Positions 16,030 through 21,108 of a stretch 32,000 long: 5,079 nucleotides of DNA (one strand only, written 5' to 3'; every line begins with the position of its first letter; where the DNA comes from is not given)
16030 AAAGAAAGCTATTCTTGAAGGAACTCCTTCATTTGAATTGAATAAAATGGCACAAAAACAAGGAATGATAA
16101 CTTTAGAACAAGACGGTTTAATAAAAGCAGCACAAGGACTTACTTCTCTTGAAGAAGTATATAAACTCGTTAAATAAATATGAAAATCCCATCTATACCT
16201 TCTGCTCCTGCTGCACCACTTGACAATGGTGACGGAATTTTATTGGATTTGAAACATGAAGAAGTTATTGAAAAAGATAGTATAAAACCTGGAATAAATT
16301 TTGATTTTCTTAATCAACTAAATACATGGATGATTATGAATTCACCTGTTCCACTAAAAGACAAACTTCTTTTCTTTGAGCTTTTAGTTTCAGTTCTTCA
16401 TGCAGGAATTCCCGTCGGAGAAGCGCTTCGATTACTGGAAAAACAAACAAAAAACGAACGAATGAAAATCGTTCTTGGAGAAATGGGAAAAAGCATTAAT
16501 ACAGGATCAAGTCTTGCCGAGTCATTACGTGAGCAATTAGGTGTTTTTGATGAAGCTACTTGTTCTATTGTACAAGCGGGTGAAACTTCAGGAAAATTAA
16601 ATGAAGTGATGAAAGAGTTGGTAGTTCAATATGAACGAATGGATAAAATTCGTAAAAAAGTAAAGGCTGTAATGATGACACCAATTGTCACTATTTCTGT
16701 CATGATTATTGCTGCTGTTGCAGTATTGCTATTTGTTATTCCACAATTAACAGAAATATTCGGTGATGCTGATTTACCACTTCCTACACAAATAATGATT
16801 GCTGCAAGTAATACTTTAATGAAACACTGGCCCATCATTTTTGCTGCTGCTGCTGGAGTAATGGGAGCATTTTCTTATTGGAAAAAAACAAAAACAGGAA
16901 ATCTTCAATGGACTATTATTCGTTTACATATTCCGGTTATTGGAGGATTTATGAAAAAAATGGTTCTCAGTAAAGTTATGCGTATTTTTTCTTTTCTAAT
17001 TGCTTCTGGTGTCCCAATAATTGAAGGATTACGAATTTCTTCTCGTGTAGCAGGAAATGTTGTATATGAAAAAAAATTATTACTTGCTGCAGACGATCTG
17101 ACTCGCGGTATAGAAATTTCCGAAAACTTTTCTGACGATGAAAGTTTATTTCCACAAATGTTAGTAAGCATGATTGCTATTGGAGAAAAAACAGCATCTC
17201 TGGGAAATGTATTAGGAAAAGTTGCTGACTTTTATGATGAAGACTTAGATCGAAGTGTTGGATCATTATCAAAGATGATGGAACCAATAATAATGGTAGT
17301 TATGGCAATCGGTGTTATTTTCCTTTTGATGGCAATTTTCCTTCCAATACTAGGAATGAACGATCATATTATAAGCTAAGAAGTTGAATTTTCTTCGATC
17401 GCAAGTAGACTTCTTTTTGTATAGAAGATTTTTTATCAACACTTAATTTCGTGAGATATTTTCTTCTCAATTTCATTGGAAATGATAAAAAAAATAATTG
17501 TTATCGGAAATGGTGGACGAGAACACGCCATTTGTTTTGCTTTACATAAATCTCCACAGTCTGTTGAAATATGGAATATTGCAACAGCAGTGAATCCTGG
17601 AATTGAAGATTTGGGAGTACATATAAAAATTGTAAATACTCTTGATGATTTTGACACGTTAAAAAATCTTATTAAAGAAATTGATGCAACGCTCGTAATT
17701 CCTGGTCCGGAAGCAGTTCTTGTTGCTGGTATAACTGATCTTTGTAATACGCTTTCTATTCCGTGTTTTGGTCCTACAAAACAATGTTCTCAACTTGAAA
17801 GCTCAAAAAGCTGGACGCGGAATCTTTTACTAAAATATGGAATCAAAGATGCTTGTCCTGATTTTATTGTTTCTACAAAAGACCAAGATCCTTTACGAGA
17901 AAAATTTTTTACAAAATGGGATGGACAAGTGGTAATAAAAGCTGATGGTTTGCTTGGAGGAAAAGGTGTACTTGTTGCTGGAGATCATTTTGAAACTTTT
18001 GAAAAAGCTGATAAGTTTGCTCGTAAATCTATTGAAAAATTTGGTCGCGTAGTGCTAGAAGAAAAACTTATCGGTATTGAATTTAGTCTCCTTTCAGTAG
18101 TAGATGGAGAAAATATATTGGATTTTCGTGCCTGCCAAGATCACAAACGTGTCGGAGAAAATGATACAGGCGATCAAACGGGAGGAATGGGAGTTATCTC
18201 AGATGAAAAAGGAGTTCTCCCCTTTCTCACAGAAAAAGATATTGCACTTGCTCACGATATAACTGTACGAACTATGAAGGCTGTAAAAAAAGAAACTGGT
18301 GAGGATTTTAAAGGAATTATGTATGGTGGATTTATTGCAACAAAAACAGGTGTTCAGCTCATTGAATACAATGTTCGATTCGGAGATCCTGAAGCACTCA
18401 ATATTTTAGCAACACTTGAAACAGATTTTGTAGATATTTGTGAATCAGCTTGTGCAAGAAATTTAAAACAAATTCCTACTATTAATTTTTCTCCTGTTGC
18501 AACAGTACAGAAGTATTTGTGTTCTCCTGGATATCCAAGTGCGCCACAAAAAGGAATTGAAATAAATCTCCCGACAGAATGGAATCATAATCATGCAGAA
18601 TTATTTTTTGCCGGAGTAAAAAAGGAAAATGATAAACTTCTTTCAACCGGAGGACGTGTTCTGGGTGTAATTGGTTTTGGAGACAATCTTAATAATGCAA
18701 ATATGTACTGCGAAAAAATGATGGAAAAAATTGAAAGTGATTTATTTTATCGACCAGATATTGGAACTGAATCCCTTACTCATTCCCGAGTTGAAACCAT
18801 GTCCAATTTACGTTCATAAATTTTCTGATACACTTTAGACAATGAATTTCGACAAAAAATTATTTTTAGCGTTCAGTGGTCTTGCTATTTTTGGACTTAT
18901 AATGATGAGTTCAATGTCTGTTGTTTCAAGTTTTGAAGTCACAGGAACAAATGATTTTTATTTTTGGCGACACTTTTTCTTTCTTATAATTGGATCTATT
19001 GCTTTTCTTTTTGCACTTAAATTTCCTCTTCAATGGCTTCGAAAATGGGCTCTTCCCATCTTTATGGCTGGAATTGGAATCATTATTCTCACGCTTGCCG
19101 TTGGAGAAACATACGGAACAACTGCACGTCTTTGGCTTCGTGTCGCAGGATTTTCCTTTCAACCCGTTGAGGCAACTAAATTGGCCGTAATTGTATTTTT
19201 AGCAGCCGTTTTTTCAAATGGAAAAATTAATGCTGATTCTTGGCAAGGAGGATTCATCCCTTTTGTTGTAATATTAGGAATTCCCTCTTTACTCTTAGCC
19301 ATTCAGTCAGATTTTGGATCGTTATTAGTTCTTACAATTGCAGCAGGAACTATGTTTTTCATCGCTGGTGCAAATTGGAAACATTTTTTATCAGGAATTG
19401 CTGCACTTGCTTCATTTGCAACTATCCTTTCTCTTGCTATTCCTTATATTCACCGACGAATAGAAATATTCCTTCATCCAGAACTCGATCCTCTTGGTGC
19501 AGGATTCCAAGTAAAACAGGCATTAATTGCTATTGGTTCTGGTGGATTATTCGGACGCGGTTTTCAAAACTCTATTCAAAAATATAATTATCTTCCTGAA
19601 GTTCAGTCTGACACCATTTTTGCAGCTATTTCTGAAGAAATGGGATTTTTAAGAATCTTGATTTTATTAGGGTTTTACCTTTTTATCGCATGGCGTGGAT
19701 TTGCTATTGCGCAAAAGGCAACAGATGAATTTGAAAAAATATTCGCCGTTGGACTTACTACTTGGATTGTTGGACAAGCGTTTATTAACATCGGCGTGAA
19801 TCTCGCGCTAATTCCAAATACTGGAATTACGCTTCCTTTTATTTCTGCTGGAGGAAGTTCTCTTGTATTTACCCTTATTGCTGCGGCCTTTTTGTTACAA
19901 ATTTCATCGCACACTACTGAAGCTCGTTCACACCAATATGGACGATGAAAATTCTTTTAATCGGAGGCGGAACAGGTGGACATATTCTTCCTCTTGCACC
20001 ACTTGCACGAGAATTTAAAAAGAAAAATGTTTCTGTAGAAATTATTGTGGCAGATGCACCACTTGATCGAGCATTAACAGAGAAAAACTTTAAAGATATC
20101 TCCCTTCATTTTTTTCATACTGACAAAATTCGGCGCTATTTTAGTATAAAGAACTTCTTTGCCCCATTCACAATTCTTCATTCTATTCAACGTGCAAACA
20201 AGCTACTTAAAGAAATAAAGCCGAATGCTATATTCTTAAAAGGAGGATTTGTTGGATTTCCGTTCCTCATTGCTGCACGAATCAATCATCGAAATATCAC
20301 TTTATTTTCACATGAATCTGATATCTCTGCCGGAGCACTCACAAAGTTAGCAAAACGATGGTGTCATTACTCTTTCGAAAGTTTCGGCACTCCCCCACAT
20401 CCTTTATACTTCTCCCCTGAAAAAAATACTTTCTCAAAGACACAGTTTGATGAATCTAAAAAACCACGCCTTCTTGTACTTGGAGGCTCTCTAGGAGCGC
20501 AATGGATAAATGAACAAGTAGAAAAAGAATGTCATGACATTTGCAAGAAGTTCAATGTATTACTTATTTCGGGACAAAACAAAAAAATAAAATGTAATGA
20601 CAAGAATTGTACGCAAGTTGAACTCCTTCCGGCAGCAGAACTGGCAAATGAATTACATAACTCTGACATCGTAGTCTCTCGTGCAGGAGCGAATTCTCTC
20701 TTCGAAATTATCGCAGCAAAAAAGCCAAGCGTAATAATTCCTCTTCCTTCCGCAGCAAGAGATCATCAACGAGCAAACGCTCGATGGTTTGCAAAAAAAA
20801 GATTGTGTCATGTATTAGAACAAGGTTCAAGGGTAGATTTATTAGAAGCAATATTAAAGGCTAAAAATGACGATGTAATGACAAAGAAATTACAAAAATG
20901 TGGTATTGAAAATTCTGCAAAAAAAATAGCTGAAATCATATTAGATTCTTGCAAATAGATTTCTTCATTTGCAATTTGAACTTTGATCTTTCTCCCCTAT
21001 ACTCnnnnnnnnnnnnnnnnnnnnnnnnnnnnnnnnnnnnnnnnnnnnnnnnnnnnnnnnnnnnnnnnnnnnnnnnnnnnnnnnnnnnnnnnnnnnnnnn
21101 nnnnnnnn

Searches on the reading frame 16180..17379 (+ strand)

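Call 109: search_protein_families(library=pfam, proteins=[window:16180-17379:+], max_evalue=0.0001)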
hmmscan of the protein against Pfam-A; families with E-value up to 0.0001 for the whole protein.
window:16180-17379:+ (399 aa): 1 family
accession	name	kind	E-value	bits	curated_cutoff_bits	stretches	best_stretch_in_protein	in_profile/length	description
PF00482.28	T2SSF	-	1.6e-50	170.7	25.2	2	65-188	1-125/125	Type II secretion system (T2SS), protein F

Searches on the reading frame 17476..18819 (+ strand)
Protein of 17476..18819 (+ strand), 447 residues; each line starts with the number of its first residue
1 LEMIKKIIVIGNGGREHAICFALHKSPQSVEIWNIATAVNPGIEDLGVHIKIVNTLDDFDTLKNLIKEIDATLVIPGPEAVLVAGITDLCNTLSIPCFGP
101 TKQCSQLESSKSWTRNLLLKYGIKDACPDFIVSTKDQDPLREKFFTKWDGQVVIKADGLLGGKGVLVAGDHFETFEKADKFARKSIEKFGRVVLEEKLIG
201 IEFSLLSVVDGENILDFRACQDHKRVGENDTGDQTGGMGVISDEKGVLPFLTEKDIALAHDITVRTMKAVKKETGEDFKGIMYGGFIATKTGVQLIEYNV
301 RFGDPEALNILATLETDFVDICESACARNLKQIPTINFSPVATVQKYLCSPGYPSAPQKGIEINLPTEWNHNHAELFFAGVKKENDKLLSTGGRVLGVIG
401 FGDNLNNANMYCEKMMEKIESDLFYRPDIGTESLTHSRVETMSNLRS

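Call 8: search_protein_families(library=pfam, proteins=[window:17476-18819:+])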
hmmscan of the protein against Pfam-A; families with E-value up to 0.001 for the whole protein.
window:17476-18819:+ (447 aa): 3 families
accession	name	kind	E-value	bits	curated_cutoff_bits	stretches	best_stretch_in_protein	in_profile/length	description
PF01071.24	GARS_A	-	3.6e-47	161.2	27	1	109-307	1-194/194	Phosphoribosylglycinamide synthetase, ATP-grasp (A) domain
PF02844.21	GARS_N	-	2.6e-24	86.3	29.5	1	6-108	2-100/100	Phosphoribosylglycinamide synthetase, N domain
PF02843.22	GARS_C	-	1.2e-20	74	34.8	1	344-431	2-91/92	Phosphoribosylglycinamide synthetase, C domain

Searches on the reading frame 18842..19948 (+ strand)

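Call 8: search_protein_families(library=pfam, proteins=[window:18842-19948:+])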
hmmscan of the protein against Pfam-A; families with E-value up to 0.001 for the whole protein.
window:18842-19948:+ (368 aa): 1 family
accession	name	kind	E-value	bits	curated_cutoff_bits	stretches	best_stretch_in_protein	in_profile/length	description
PF01098.24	FTSW_RODA_SPOVE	-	1.1e-94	317.8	26.4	1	7-359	4-355/356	Cell cycle protein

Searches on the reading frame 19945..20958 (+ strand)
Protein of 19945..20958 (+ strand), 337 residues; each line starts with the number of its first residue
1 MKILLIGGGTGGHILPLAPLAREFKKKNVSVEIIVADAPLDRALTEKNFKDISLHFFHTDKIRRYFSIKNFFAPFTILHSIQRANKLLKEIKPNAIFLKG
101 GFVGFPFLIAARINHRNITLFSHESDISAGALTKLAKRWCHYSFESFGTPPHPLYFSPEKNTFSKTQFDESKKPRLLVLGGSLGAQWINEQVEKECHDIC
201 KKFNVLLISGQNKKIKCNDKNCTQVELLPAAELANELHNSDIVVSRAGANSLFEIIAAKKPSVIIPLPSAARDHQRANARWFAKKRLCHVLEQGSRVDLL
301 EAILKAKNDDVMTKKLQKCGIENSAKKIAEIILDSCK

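Call 8: search_protein_families(library=pfam, proteins=[window:19945-20958:+])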
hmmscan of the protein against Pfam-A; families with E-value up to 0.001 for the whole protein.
window:19945-20958:+ (337 aa): 2 families
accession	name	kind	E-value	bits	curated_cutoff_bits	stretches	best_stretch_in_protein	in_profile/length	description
PF04101.22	Glyco_tran_28_C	-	9.6e-28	97.7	22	1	176-330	2-164/166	Glycosyltransferase family 28 C-terminal domain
PF03033.26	Glyco_transf_28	-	1.1e-23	84.3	26.2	1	3-140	1-134/139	Glycosyltransferase family 28 N-terminal domain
